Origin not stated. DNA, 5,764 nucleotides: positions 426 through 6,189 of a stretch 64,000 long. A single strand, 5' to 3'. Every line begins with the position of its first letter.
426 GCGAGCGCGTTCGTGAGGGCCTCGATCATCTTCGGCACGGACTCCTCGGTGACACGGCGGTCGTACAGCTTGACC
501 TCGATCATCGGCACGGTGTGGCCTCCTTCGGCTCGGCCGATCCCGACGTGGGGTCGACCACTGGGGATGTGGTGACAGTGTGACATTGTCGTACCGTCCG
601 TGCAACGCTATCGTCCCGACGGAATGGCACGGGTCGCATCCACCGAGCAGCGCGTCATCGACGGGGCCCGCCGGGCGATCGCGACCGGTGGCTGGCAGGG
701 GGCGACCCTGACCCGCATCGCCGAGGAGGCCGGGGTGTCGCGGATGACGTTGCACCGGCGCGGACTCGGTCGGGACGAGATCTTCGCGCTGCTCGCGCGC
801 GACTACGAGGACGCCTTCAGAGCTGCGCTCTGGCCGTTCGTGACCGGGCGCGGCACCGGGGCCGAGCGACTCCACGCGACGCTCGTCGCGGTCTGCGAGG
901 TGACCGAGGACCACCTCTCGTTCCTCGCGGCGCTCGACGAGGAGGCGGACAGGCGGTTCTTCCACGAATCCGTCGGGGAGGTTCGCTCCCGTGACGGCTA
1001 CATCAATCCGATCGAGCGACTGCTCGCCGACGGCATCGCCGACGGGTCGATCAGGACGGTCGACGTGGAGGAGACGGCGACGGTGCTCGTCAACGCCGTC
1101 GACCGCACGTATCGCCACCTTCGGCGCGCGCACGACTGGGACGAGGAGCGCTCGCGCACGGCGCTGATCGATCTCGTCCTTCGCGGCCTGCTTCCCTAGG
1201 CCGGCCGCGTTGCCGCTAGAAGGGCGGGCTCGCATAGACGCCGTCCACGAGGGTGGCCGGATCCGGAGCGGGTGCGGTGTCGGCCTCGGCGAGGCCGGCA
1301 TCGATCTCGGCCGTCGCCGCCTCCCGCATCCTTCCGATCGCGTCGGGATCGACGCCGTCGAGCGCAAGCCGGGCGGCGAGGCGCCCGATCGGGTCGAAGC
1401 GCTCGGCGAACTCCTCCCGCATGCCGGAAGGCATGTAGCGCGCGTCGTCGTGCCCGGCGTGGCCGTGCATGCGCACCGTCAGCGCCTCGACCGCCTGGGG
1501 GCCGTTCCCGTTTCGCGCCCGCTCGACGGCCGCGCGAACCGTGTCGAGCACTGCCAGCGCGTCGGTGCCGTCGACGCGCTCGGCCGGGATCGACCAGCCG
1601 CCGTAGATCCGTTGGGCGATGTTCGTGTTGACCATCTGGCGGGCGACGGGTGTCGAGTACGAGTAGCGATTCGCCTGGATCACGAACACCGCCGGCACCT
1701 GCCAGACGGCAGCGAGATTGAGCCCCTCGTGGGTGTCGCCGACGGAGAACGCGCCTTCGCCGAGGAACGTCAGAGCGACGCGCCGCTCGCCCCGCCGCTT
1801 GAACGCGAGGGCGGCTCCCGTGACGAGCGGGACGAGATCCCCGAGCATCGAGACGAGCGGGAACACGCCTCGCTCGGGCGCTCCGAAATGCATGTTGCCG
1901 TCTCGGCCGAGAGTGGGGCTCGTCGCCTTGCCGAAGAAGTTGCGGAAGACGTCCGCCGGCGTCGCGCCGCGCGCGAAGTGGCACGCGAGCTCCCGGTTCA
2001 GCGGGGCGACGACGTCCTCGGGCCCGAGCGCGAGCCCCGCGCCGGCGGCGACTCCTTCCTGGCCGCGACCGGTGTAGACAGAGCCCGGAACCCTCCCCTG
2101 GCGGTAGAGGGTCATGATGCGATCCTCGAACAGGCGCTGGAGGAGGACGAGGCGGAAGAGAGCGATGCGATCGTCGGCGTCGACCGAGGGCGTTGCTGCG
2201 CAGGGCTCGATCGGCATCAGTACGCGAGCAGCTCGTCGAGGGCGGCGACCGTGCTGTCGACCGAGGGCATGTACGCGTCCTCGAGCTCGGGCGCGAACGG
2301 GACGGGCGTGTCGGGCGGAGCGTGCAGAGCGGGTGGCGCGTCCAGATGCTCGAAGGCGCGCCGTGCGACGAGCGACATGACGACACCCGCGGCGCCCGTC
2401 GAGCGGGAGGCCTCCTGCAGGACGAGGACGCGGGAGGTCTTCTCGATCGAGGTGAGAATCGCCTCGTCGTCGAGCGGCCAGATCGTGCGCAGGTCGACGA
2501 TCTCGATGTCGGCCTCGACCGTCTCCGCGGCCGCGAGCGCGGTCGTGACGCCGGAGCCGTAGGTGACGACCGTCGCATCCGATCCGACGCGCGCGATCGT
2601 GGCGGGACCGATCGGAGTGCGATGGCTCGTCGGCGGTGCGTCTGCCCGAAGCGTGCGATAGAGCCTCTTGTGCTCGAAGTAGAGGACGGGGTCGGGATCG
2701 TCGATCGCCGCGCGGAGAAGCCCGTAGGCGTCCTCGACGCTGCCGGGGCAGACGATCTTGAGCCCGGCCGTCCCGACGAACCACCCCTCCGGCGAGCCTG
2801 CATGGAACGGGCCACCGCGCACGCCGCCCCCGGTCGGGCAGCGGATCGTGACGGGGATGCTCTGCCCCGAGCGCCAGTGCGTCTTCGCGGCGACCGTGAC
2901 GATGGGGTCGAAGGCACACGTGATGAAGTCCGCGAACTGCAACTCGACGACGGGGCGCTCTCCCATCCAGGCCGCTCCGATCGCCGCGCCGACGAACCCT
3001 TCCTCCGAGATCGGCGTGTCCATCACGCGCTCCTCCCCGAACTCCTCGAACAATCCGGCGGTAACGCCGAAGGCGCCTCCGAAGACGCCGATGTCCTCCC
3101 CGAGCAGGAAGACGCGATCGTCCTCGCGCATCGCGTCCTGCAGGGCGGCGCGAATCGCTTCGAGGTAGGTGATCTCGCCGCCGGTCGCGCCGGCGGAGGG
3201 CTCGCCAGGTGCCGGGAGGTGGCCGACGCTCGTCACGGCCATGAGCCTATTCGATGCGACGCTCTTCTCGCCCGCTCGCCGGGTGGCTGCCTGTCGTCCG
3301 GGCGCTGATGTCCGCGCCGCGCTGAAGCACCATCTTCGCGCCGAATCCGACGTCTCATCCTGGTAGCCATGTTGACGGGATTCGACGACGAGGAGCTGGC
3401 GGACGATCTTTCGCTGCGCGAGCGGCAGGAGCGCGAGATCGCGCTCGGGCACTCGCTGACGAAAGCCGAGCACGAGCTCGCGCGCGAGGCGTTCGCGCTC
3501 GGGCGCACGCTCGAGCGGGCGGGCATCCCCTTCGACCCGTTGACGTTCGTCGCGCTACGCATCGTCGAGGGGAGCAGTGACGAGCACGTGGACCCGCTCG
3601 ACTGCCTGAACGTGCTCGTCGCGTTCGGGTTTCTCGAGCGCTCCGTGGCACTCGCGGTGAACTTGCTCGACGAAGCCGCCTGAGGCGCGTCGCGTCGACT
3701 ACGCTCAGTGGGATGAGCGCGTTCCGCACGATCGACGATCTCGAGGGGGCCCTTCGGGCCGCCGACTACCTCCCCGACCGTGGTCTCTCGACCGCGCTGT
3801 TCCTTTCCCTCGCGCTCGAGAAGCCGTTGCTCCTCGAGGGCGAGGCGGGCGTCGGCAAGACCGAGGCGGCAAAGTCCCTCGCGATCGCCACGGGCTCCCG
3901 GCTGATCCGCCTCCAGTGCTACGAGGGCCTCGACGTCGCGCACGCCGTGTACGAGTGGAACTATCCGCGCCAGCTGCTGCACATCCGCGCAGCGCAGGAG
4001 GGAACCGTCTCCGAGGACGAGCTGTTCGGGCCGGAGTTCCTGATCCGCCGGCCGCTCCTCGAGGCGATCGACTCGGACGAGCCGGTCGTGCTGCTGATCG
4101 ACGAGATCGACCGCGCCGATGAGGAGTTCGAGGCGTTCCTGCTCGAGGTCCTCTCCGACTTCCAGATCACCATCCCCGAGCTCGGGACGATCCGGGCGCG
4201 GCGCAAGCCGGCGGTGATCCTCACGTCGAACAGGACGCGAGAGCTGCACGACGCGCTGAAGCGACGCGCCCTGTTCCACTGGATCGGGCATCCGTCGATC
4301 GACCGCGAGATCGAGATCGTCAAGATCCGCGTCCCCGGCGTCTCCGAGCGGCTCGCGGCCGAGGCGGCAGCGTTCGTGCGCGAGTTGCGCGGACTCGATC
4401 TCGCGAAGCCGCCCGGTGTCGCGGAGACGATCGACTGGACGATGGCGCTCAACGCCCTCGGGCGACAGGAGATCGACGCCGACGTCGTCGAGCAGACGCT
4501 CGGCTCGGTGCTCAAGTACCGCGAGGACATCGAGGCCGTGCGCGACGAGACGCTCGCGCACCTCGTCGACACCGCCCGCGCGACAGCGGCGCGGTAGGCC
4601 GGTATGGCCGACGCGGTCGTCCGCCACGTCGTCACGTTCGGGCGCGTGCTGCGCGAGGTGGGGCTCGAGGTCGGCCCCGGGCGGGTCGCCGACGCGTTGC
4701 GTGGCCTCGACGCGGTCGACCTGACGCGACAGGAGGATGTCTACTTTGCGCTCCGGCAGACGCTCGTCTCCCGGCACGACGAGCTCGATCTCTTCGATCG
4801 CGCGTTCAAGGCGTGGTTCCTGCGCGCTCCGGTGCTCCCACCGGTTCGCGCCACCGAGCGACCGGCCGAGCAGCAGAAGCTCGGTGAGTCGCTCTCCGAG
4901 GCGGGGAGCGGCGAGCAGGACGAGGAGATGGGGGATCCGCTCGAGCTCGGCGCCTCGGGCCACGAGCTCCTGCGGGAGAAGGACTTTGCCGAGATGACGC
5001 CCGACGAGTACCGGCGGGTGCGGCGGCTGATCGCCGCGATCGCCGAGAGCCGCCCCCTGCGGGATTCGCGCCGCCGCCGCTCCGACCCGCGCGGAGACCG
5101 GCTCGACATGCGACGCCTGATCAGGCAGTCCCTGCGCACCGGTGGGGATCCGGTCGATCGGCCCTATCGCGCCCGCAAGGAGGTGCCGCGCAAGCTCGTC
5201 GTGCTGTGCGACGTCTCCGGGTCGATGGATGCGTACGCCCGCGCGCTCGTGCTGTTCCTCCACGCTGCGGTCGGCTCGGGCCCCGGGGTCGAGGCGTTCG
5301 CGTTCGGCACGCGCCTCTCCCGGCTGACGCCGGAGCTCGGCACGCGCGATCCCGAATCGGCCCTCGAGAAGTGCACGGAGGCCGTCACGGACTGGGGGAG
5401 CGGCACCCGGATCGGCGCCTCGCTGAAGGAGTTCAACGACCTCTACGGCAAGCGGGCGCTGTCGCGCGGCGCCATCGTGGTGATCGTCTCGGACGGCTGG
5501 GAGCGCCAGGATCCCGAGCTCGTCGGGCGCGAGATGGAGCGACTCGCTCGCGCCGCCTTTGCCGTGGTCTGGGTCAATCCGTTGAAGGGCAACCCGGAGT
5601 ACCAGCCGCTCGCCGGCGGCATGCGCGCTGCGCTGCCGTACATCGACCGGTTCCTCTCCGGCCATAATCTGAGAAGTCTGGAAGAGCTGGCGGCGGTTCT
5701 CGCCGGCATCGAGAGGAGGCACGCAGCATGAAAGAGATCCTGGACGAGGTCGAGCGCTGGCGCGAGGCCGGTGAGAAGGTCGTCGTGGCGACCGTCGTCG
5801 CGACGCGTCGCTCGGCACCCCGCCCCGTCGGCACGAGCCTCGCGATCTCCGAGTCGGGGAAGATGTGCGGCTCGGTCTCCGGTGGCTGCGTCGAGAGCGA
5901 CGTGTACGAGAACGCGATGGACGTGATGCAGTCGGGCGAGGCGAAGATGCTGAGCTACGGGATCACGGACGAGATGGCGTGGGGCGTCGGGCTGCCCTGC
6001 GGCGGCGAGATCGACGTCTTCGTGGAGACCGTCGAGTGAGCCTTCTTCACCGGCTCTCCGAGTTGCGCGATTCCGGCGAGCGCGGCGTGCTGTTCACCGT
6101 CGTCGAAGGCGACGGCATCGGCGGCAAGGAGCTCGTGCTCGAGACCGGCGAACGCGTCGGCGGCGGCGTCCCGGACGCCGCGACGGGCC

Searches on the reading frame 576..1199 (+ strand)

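Call 50: search_protein_families(library=pfam, proteins=[window:576-1199:+], max_evalue=0.0001)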
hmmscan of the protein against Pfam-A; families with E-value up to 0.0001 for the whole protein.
window:576-1199:+ (207 aa): 2 families
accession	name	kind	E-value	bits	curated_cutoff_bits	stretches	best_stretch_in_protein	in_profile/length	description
PF17932.6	TetR_C_24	-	5.8e-07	30.2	26.4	1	93-205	2-114/114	Tetracyclin repressor-like, C-terminal domain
PF00440.29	TetR_N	-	1e-06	28.8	24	1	28-62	2-36/47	Bacterial regulatory proteins, tetR family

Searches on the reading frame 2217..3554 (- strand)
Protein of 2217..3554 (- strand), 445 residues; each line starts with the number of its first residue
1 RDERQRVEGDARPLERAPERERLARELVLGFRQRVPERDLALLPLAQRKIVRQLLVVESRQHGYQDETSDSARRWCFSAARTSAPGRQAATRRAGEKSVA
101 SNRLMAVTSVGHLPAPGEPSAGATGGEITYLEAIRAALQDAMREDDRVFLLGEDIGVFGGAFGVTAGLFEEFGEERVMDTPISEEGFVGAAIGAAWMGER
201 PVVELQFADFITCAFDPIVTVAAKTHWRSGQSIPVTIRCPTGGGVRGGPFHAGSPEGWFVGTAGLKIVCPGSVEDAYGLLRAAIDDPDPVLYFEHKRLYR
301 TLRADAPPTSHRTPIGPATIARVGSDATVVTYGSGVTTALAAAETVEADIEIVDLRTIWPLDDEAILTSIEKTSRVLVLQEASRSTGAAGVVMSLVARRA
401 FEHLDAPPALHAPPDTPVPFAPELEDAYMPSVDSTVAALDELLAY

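Call 50: search_protein_families(library=pfam, proteins=[window:2217-3554:-], max_evalue=0.0001)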
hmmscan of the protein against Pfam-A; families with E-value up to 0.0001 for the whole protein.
window:2217-3554:- (445 aa): 2 families
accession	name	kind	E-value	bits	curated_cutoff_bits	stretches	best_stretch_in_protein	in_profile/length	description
PF02779.29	Transket_pyr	-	3.6e-35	121.6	27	1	127-300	2-173/174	Transketolase, pyrimidine binding domain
PF02780.25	Transketolase_C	-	2.4e-28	99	25.9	1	318-433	3-122/124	Transketolase, C-terminal domain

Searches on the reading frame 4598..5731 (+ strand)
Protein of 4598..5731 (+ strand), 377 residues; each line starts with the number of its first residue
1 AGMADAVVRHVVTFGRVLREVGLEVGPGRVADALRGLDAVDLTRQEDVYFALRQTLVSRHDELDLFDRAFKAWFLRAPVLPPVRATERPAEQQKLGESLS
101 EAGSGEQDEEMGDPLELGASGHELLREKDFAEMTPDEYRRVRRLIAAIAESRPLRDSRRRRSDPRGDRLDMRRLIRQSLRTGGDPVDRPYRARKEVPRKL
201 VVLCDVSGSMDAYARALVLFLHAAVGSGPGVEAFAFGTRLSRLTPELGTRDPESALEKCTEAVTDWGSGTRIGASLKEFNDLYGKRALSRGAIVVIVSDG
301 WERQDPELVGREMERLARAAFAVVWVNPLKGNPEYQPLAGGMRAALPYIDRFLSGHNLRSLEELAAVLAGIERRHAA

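Call 50: search_protein_families(library=pfam, proteins=[window:4598-5731:+], max_evalue=0.0001)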
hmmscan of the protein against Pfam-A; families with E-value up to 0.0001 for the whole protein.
window:4598-5731:+ (377 aa): 2 families
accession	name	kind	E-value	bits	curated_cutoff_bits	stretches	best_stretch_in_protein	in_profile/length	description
PF05762.20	VWA_CoxE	-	1.2e-65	221.5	26.4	1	152-361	10-222/222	VWA domain containing CoxE-like protein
PF13519.12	VWA_2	-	3.1e-06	28.2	27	1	200-300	1-106/107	von Willebrand factor type A domain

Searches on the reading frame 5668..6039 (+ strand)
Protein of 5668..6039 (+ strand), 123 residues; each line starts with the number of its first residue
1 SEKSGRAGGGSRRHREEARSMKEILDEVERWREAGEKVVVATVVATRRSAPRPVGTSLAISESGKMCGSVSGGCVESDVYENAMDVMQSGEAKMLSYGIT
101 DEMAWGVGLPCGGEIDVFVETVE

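Call 50: search_protein_families(library=pfam, proteins=[window:5668-6039:+], max_evalue=0.0001)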
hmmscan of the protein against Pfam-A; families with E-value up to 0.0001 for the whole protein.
window:5668-6039:+ (123 aa): 1 family
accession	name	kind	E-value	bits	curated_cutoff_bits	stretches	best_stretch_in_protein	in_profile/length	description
PF02625.21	XdhC_CoxI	-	6.6e-26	90.5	24.3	1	31-98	1-68/68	XdhC and CoxI family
